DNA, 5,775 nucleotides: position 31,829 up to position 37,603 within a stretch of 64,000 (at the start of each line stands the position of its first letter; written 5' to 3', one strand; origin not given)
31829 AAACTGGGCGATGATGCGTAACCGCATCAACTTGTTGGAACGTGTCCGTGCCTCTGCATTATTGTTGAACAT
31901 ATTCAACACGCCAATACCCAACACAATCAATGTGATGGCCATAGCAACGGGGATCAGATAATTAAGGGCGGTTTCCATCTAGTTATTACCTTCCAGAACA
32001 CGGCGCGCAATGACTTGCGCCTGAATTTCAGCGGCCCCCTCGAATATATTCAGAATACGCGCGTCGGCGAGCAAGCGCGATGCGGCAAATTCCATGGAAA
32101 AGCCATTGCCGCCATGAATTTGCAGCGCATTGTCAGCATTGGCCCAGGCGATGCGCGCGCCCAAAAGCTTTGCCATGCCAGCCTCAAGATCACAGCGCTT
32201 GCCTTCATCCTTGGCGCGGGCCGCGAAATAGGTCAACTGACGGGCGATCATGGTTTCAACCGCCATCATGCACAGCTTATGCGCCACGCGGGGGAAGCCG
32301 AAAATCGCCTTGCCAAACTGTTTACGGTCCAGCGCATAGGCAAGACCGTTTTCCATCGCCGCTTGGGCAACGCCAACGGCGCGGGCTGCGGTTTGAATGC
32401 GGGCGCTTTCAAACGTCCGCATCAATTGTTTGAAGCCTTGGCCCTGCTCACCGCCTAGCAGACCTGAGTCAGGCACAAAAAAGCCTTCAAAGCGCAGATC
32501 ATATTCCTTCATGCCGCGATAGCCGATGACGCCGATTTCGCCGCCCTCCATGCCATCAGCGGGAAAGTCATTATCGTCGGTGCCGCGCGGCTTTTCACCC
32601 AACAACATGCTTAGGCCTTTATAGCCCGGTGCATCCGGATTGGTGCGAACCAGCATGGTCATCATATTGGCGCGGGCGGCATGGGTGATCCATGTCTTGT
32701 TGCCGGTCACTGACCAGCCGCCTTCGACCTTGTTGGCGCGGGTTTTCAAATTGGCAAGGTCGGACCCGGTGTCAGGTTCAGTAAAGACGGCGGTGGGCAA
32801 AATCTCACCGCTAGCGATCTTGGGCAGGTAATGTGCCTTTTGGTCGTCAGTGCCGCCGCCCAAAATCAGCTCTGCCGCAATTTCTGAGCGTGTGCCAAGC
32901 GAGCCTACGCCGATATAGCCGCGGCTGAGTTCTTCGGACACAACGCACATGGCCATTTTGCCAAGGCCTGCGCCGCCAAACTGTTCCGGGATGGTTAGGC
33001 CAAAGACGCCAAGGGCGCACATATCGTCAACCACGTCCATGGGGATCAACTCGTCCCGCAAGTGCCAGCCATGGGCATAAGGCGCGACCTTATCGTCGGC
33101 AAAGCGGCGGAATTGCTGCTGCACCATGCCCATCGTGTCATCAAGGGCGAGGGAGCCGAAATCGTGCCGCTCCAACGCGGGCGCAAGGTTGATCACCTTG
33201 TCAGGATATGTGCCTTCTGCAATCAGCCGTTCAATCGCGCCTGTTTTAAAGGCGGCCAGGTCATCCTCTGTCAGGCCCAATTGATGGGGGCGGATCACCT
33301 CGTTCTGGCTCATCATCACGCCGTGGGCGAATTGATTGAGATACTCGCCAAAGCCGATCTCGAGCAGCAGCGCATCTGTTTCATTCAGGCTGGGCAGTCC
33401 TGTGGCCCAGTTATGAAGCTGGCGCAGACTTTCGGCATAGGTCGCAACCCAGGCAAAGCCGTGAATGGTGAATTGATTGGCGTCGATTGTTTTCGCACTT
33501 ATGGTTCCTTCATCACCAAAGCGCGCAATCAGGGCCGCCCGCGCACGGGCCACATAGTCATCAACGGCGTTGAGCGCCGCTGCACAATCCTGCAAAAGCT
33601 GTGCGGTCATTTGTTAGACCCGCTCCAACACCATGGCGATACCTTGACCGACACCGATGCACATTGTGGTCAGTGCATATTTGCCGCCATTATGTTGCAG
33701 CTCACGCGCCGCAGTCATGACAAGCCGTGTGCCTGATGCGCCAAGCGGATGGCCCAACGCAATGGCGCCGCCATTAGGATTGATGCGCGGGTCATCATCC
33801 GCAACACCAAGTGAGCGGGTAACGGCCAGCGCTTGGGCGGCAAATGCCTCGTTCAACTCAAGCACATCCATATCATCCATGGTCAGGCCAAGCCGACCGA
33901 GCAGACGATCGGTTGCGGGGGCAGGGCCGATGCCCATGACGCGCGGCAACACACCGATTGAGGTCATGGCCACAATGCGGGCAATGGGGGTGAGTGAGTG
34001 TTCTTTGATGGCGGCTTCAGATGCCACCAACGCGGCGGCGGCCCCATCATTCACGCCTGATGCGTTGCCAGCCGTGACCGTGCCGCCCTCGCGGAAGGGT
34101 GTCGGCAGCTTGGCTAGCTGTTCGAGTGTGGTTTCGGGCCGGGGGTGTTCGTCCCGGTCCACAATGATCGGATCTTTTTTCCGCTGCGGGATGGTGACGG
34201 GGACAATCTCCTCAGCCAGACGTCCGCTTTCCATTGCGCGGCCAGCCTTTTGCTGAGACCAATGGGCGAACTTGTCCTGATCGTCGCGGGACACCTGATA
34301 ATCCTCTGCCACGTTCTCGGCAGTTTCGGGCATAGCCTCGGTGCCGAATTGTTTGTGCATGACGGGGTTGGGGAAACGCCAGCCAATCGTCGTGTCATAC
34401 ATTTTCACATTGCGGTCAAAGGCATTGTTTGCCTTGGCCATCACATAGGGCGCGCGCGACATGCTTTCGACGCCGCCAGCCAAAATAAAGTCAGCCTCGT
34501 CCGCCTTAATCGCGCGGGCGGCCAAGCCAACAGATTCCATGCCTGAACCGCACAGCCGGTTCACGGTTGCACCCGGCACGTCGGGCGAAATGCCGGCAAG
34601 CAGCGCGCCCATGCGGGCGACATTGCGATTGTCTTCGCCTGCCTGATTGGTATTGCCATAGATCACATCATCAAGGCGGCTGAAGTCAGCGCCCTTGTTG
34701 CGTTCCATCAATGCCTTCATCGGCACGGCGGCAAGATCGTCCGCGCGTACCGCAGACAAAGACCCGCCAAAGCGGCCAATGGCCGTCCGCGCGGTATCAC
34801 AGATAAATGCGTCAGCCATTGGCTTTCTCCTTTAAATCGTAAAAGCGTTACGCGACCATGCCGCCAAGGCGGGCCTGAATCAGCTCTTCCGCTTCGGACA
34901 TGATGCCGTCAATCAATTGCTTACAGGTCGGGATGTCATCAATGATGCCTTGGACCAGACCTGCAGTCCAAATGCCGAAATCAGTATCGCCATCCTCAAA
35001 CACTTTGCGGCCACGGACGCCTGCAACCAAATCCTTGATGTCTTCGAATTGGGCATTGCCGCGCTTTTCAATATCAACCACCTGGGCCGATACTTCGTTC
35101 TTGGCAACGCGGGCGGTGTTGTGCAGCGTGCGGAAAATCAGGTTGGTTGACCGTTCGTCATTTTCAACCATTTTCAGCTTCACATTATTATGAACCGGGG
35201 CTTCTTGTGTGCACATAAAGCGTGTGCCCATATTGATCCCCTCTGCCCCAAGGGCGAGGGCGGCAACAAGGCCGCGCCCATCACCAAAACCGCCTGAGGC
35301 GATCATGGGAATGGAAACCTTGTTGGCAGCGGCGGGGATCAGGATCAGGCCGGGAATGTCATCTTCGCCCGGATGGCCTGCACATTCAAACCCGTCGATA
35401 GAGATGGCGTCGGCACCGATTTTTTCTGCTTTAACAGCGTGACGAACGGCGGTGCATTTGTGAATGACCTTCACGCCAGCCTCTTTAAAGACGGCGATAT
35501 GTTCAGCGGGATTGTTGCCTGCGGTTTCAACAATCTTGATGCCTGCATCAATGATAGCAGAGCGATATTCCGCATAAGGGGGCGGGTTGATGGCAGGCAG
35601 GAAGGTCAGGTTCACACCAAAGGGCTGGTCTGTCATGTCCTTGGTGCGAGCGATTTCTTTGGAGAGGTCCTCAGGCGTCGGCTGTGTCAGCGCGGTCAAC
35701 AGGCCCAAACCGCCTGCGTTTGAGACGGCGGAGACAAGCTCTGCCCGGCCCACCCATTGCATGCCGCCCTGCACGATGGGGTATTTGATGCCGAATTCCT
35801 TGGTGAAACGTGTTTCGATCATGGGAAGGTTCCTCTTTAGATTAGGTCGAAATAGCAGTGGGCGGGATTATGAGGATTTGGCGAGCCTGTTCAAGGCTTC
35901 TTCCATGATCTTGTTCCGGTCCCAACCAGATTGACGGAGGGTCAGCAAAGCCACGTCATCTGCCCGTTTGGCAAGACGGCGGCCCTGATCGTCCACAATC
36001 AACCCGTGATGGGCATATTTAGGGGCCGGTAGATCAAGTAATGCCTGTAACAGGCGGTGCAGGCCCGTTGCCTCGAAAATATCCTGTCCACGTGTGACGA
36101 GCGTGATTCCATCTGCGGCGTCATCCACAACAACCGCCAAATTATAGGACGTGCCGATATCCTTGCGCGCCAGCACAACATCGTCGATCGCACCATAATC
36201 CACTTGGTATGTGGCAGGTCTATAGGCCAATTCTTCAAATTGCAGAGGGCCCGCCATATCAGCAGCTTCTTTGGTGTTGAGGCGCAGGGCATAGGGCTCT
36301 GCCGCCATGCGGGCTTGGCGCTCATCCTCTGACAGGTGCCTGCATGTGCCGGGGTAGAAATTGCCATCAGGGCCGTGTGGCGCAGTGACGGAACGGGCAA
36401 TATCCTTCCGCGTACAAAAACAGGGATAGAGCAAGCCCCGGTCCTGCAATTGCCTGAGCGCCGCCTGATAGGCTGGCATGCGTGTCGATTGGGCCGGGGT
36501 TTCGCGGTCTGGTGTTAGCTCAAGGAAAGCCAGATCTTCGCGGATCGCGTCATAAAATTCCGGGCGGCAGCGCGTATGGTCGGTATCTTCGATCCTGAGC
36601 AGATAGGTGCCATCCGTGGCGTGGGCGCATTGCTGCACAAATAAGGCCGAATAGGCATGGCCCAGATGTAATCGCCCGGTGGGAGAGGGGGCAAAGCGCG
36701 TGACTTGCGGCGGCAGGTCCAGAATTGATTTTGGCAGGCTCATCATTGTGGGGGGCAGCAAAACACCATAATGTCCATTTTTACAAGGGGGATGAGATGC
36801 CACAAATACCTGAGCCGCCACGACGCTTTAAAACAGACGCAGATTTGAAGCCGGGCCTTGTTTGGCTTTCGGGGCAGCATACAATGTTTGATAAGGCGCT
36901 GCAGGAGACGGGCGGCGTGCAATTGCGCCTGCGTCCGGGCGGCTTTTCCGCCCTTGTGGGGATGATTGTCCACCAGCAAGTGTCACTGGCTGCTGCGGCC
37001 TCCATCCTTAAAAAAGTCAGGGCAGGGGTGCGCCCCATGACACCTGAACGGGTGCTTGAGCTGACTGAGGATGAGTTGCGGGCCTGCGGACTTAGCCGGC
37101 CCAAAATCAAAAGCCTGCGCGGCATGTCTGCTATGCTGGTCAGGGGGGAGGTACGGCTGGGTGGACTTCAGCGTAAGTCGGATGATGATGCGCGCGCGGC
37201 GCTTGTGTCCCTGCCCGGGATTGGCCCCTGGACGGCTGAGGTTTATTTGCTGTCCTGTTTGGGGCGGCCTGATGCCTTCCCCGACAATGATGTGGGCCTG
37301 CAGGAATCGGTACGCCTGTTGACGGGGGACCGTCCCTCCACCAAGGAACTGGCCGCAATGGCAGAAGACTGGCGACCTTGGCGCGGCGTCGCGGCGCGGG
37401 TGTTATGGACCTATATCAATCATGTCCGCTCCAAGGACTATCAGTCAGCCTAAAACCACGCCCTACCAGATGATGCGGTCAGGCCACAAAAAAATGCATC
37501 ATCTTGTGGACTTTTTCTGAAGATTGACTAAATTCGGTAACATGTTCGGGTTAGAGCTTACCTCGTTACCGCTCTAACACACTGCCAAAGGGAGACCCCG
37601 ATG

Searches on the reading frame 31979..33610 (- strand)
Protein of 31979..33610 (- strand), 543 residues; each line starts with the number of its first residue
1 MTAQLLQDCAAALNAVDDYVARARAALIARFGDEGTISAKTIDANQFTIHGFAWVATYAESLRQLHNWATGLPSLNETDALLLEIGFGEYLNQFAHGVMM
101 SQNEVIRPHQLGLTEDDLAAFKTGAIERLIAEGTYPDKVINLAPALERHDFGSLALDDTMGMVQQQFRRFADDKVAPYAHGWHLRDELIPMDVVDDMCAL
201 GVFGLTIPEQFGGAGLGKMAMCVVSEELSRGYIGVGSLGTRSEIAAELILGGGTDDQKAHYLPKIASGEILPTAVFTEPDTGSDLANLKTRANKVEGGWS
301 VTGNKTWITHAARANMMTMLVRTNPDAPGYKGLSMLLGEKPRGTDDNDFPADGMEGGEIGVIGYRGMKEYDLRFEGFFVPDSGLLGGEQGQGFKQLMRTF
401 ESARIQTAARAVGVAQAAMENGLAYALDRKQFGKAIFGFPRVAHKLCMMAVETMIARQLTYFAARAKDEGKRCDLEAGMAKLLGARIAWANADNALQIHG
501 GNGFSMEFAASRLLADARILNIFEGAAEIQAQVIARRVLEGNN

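Call 83: search_protein_families(library=pfam, proteins=[window:31979-33610:-], max_evalue=0.00001)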
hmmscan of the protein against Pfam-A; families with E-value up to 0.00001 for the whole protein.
window:31979-33610:- (543 aa): 4 families
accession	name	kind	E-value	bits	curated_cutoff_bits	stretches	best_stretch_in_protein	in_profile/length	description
PF00441.29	Acyl-CoA_dh_1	-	3.4e-39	134.8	22.4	1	390-539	1-150/150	Acyl-CoA dehydrogenase, C-terminal domain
PF02771.21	Acyl-CoA_dh_N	-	2.5e-30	105.6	22.9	1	162-269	6-113/113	Acyl-CoA dehydrogenase, N-terminal domain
PF02770.24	Acyl-CoA_dh_M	-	4.2e-16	59.3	33.3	1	275-375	3-95/97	Acyl-CoA dehydrogenase, middle domain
PF08028.16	Acyl-CoA_dh_2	-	6.4e-08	33.4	22.7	1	407-525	3-131/134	Acyl-CoA dehydrogenase, C-terminal domain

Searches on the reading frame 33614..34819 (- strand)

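Call 84: search_protein_families(library=pfam, proteins=[window:33614-34819:-], max_evalue=0.00001)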
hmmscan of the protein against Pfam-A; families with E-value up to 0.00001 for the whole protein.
window:33614-34819:- (401 aa): 2 families
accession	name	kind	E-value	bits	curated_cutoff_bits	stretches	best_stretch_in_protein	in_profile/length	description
PF00108.29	Thiolase_N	-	1.2e-76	257.9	26.4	1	5-268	2-259/260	Thiolase, N-terminal domain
PF02803.24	Thiolase_C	-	7.4e-45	152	27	1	276-400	1-123/123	Thiolase, C-terminal domain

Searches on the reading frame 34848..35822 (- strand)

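Call 84: search_protein_families(library=pfam, proteins=[window:34848-35822:-], max_evalue=0.00001)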
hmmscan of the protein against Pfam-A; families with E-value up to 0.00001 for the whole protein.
window:34848-35822:- (324 aa): 2 families
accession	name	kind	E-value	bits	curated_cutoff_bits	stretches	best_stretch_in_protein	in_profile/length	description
PF03060.21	NMO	-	5.6e-58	197.3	28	1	5-309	3-330/331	Nitronate monooxygenase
PF00478.31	IMPDH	-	8e-12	45.3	25.6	0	2-120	23-120/345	IMP dehydrogenase / GMP reductase domain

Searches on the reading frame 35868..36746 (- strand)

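Call 84: search_protein_families(library=pfam, proteins=[window:35868-36746:-], max_evalue=0.00001)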
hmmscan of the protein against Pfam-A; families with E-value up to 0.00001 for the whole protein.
window:35868-36746:- (292 aa): 1 family
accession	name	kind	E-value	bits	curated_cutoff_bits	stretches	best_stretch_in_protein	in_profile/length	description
PF00749.27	tRNA-synt_1c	-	1.7e-48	165.6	23.4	1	15-279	3-265/314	tRNA synthetases class I (E and Q), catalytic domain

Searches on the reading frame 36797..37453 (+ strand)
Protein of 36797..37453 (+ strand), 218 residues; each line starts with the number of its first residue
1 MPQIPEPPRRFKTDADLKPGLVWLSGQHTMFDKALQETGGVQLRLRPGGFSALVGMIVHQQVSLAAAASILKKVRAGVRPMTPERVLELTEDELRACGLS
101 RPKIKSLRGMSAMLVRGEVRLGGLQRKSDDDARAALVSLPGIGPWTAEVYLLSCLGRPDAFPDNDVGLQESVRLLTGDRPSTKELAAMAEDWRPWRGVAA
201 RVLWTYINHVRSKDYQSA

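Call 84: search_protein_families(library=pfam, proteins=[window:36797-37453:+], max_evalue=0.00001)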
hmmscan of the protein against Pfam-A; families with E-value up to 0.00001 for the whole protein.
window:36797-37453:+ (218 aa): 1 family
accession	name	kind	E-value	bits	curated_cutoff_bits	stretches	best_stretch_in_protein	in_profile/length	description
PF00730.31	HhH-GPD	-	9.2e-15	55.4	26.2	1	54-191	1-102/108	HhH-GPD superfamily base excision DNA repair protein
